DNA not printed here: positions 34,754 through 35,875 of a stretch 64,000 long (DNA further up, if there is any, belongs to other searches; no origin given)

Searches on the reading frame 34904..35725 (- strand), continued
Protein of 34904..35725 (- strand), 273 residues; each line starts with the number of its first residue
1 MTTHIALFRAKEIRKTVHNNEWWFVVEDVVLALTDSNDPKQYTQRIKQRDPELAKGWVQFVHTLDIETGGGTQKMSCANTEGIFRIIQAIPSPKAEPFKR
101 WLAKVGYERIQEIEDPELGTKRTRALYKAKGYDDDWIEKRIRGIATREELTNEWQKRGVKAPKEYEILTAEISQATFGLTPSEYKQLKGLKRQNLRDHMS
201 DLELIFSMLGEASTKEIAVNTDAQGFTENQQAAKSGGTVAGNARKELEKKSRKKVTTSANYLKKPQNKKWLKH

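Call 62: search_protein_families(library=pfam, proteins=[L226:3486-4937:+, L226:6021-7106:+, L226:7206-8369:+, L226:8495-9916:+], max_evalue=0.001)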
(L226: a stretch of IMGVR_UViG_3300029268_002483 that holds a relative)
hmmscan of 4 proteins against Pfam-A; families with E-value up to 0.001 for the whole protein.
L226:3486-4937:+ (483 aa): 1 family
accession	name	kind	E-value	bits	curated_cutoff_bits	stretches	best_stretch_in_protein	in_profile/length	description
PF00145.23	DNA_methylase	-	1.3e-64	219.1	22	2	2-209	1-209/324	C-5 cytosine-specific DNA methylase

L226:6021-7106:+ (361 aa): 3 families
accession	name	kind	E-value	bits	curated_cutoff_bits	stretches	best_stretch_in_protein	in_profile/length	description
PF02773.21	S-AdoMet_synt_C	-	5.4e-59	198.5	25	1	223-358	3-138/138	S-adenosylmethionine synthetase, C-terminal domain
PF02772.21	S-AdoMet_synt_M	-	6.3e-35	120.3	29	1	103-219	2-120/120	S-adenosylmethionine synthetase, central domain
PF00438.25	S-AdoMet_synt_N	-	1e-27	97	33.1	1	3-81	2-80/99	S-adenosylmethionine synthetase, N-terminal domain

L226:7206-8369:+ (387 aa): 3 families
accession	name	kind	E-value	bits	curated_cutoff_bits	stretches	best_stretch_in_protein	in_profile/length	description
PF13784.11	Fic_N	-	2.7e-22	79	26.7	1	47-124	3-82/82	Fic/DOC family N-terminal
PF02661.23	Fic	-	6.6e-22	78.6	24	1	131-234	2-91/93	Fic/DOC family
PF13412.12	HTH_24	-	2.9e-05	24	21.9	1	316-357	5-46/48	Winged helix-turn-helix DNA-binding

L226:8495-9916:+ (473 aa): 2 families
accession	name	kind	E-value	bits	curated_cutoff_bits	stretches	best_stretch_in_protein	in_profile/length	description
PF01555.25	N6_N4_Mtase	-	2.7e-34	119.5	26.7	1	208-443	2-220/221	DNA methylase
PF02195.25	ParB_N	-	6.2e-06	26.6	26.3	1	20-104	2-87/95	ParB N-terminal domain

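Call 77: find_encoding_contigs(protein=P0002, flank=6000, max_places=3)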
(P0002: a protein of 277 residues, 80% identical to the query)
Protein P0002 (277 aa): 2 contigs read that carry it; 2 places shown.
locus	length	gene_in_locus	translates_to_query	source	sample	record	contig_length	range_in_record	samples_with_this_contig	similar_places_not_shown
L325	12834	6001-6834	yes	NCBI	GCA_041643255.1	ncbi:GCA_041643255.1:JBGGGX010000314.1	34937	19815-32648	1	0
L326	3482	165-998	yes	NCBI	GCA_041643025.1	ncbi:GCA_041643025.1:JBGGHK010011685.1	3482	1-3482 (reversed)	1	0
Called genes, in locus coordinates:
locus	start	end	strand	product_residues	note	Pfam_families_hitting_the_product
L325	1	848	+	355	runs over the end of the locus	PF04015:DUF362, PF00037:Fer4 (weak), PF12837:Fer4_6 (weak), PF13237:Fer4_10, PF14697:Fer4_21, PF12838:Fer4_7, PF13187:Fer4_9 (weak), PF25160:LdpA_Fe-S-bd (weak), +5 more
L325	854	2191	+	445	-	PF00437:T2SSE, PF01443:Viral_helicase1 (weak)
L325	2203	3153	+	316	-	PF00682:HMGL-like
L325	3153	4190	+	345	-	PF18306:LDcluster4, PF03641:Lysine_decarbox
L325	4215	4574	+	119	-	PF01925:TauE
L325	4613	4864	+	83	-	-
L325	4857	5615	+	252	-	PF12705:PDDEXK_1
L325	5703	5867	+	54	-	PF23477:zf_Tbcl_2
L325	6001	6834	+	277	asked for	PF02498:Bro-N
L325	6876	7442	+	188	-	PF01726:LexA_DNA_bind, PF00717:Peptidase_S24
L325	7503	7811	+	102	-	-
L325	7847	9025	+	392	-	PF00817:IMS, PF11799:IMS_C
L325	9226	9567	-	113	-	PF02001:DUF134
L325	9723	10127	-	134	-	-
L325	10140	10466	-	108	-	-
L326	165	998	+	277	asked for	PF02498:Bro-N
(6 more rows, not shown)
